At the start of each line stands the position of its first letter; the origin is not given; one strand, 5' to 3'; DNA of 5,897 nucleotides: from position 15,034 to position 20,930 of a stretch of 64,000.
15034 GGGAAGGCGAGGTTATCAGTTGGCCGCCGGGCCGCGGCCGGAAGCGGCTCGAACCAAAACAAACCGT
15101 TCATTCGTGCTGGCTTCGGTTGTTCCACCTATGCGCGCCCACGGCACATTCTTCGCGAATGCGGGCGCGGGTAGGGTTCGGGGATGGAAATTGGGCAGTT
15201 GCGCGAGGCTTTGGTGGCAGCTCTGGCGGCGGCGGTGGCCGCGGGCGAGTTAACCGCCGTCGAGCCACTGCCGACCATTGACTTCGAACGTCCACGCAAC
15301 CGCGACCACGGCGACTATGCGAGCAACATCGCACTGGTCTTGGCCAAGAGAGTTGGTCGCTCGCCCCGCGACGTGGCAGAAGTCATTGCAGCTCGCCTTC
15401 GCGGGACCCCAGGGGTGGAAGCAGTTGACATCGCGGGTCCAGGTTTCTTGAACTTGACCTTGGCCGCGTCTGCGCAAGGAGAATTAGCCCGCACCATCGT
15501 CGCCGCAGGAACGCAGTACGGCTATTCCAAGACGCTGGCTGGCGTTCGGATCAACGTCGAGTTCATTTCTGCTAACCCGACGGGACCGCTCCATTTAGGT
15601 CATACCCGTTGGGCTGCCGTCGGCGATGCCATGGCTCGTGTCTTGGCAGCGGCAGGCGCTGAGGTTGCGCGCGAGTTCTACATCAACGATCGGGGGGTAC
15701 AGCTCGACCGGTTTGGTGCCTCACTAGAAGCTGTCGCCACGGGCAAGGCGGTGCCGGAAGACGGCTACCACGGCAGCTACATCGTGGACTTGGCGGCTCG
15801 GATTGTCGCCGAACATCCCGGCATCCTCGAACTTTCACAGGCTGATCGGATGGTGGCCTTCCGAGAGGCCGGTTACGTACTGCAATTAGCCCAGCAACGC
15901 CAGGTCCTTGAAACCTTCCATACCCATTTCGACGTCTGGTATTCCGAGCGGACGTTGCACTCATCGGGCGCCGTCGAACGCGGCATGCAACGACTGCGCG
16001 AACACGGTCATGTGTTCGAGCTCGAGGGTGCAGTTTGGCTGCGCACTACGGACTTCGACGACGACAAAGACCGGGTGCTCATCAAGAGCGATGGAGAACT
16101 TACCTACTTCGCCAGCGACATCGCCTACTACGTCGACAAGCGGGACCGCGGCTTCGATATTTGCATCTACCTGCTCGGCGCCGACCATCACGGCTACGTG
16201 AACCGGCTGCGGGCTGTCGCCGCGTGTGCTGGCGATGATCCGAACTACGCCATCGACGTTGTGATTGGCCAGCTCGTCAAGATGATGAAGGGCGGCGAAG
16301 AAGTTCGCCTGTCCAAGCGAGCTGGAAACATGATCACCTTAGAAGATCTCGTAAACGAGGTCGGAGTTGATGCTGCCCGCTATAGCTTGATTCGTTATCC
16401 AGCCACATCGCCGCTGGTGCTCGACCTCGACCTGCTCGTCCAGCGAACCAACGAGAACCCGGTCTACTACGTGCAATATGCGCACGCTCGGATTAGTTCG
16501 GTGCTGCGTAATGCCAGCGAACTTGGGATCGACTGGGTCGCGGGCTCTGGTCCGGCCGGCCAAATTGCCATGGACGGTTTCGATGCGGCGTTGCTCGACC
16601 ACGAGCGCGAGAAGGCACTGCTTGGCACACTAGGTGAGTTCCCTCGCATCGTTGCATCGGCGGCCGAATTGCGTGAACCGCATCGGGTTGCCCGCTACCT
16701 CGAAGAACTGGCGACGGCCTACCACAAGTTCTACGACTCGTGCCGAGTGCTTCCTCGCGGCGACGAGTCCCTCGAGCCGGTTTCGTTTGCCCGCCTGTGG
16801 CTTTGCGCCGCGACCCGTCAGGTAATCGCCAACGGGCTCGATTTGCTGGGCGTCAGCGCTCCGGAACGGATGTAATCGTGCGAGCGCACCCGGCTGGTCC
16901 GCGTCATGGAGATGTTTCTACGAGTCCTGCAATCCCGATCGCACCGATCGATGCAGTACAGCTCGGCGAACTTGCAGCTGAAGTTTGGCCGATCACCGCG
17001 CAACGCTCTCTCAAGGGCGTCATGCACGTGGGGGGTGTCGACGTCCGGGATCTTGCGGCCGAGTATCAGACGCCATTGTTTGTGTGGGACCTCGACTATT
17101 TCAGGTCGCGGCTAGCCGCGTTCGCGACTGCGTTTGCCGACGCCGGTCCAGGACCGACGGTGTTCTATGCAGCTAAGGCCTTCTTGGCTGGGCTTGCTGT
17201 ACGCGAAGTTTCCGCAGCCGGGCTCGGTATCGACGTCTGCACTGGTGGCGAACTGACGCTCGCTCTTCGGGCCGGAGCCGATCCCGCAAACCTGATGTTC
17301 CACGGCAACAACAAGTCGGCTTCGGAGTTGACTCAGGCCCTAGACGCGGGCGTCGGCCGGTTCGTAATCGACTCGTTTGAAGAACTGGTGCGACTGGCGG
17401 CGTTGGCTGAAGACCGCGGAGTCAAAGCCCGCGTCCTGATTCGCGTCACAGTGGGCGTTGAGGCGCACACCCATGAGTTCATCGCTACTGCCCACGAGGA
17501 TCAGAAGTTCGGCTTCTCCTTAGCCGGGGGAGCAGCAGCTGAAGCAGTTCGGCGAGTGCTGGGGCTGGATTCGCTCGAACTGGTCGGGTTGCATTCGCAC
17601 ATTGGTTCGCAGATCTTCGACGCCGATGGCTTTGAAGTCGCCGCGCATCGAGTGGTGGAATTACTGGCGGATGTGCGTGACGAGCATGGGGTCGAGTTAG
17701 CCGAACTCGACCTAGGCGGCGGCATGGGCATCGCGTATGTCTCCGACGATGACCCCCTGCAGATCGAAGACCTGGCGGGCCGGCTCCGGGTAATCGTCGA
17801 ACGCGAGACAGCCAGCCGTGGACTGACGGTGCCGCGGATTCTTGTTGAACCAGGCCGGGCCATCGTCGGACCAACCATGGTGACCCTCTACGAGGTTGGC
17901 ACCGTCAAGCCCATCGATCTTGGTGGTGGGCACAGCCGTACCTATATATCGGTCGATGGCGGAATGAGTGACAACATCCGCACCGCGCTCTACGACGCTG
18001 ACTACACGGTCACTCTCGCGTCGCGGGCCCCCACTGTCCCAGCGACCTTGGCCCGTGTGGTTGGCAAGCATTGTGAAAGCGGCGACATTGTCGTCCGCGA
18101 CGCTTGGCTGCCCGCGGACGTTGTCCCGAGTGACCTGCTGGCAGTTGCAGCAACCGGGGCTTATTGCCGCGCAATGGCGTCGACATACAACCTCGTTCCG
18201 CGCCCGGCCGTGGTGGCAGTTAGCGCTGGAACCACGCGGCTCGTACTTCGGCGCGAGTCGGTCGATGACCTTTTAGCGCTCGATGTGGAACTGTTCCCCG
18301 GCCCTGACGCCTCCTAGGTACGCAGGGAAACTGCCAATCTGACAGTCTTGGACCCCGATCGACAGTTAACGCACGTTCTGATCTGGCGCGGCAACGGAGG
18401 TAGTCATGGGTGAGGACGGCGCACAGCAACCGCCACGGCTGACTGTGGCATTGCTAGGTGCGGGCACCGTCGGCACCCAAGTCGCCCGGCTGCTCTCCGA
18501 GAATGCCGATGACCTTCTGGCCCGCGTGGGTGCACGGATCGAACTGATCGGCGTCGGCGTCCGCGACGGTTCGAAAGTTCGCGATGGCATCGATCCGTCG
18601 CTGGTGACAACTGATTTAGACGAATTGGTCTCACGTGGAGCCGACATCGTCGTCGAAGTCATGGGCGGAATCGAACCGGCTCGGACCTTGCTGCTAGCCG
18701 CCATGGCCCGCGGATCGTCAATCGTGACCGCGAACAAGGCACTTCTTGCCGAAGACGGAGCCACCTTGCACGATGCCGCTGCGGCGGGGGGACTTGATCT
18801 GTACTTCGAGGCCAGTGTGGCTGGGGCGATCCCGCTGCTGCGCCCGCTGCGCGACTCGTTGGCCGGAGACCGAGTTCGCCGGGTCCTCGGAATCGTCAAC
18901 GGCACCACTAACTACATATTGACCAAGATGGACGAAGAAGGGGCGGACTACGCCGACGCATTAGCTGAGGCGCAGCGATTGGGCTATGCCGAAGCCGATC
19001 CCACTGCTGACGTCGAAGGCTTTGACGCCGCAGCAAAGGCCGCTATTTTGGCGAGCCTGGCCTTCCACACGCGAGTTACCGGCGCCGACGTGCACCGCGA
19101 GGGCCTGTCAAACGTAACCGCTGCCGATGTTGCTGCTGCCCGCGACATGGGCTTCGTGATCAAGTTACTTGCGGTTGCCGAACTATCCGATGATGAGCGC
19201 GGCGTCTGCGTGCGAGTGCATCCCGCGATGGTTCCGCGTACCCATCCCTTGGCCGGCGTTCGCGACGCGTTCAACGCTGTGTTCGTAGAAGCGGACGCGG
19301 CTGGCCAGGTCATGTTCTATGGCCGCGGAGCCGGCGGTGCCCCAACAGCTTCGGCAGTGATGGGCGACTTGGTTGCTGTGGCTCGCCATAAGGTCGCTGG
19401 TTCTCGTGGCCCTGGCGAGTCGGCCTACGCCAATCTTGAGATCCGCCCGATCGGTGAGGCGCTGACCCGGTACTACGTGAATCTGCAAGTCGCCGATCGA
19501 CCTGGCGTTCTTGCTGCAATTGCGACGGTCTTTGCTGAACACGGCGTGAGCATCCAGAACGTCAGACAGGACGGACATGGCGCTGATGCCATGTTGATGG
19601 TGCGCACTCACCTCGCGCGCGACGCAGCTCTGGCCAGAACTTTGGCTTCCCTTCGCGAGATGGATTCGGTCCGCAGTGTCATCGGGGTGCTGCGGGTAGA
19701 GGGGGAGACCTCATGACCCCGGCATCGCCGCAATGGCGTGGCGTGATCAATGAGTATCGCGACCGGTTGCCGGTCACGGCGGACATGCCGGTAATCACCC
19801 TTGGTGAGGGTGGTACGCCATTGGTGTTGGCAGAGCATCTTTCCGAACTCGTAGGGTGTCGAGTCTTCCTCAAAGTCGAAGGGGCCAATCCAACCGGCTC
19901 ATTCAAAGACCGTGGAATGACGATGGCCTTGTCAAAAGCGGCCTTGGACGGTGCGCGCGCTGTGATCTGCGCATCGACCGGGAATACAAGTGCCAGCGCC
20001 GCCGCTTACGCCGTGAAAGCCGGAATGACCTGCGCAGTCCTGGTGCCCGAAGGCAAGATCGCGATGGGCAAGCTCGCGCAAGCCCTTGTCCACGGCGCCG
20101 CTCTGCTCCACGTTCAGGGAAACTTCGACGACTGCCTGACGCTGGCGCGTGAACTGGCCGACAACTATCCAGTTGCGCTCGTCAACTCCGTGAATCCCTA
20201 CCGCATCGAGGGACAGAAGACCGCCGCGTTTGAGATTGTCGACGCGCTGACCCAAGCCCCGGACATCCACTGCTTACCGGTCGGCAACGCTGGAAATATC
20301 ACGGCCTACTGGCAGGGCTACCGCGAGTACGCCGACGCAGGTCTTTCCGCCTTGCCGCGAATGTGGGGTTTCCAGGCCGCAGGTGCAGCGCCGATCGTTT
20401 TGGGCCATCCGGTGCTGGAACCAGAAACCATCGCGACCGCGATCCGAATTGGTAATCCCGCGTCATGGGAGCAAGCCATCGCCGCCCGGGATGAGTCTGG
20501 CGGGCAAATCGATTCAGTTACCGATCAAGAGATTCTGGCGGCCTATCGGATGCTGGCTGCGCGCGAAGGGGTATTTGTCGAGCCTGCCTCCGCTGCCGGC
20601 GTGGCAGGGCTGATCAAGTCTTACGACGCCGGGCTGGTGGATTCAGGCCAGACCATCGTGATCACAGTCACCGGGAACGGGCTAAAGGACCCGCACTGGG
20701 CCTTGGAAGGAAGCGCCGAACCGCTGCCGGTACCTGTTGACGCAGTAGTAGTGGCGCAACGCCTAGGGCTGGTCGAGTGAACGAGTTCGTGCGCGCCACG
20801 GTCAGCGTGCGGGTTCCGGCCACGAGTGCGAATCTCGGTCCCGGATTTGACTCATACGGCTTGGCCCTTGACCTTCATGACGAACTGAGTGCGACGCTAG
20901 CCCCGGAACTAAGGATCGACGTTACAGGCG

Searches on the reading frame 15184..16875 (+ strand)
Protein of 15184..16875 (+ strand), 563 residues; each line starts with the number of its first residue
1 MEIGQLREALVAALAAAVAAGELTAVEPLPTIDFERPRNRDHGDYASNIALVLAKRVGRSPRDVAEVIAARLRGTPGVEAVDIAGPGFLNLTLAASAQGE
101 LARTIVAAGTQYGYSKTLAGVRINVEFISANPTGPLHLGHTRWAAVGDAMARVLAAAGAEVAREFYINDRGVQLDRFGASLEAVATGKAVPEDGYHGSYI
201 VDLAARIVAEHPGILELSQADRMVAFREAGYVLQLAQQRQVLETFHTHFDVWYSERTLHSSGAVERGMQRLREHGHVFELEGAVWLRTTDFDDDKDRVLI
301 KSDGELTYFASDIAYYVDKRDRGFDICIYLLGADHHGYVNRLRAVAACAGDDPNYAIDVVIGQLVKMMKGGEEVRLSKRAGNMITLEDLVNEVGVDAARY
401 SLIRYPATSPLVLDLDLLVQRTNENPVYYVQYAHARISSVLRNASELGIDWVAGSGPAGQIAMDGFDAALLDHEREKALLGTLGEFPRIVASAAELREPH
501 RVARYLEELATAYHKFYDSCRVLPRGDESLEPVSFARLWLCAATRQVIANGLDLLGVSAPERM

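Call 35: search_protein_families(library=pfam, proteins=[window:15184-16875:+], max_evalue=0.00001)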
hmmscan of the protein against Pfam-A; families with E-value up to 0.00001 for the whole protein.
window:15184-16875:+ (563 aa): 4 families
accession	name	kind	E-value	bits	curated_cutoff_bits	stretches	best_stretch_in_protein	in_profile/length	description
PF05746.21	DALR_1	-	1.2e-34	119.3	22.3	1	430-563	1-117/117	DALR anticodon binding domain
PF03485.21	Arg_tRNA_synt_N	-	3.8e-21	75.9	21.5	1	5-93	2-85/85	Arginyl tRNA synthetase N terminal domain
PF00750.26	tRNA-synt_1d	-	1e-19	71.2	23.3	2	261-393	167-298/349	tRNA synthetases class I (R), catalytic domain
PF00133.28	tRNA-synt_1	-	9.2e-06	25.1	22.7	0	325-406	328-406/414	tRNA synthetases class I (I, L, M and V)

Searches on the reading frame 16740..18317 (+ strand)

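Call 35: search_protein_families(library=pfam, proteins=[window:16740-18317:+], max_evalue=0.00001)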
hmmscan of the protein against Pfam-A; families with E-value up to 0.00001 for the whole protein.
window:16740-18317:+ (525 aa): 2 families
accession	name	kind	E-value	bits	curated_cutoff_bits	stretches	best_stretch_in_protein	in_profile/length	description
PF02784.22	Orn_Arg_deC_N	-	2.4e-58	197.9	23.4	1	122-376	5-246/247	Pyridoxal-dependent decarboxylase, pyridoxal binding domain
PF00278.28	Orn_DAP_Arg_deC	-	7.4e-14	52.2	23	1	350-473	5-95/95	Pyridoxal-dependent decarboxylase, C-terminal sheet domain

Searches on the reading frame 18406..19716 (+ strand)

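Call 35: search_protein_families(library=pfam, proteins=[window:18406-19716:+], max_evalue=0.00001)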
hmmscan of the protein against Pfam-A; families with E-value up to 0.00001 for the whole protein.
window:18406-19716:+ (436 aa): 4 families
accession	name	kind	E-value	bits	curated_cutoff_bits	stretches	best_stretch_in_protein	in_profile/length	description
PF00742.24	Homoserine_dh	-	5.8e-68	228.5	22.9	1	143-323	1-173/173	Homoserine dehydrogenase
PF03447.22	NAD_binding_3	-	1.4e-19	71.3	24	1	18-135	1-116/116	Homoserine dehydrogenase, NAD binding domain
PF01842.31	ACT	-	7e-12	45.3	27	1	356-417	1-62/66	ACT domain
PF13291.12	ACT_4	-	4.3e-06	27.7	27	0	358-425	9-78/80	ACT domain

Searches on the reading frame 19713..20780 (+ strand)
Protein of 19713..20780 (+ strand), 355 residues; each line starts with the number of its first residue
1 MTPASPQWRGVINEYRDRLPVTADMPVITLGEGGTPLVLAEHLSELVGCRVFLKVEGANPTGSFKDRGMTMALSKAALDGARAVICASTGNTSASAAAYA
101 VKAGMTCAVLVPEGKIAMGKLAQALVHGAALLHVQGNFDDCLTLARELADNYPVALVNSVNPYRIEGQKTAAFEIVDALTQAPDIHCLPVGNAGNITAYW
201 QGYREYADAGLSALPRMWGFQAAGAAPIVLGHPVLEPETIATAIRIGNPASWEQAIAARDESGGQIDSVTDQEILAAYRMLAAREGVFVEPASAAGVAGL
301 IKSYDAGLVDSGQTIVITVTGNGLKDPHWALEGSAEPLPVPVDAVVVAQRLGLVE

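Call 35: search_protein_families(library=pfam, proteins=[window:19713-20780:+], max_evalue=0.00001)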
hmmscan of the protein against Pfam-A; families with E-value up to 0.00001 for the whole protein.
window:19713-20780:+ (355 aa): 1 family
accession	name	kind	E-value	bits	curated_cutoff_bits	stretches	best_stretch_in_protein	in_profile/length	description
PF00291.31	PALP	-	2.2e-72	244.3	35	1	28-321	1-295/295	Pyridoxal-phosphate dependent enzyme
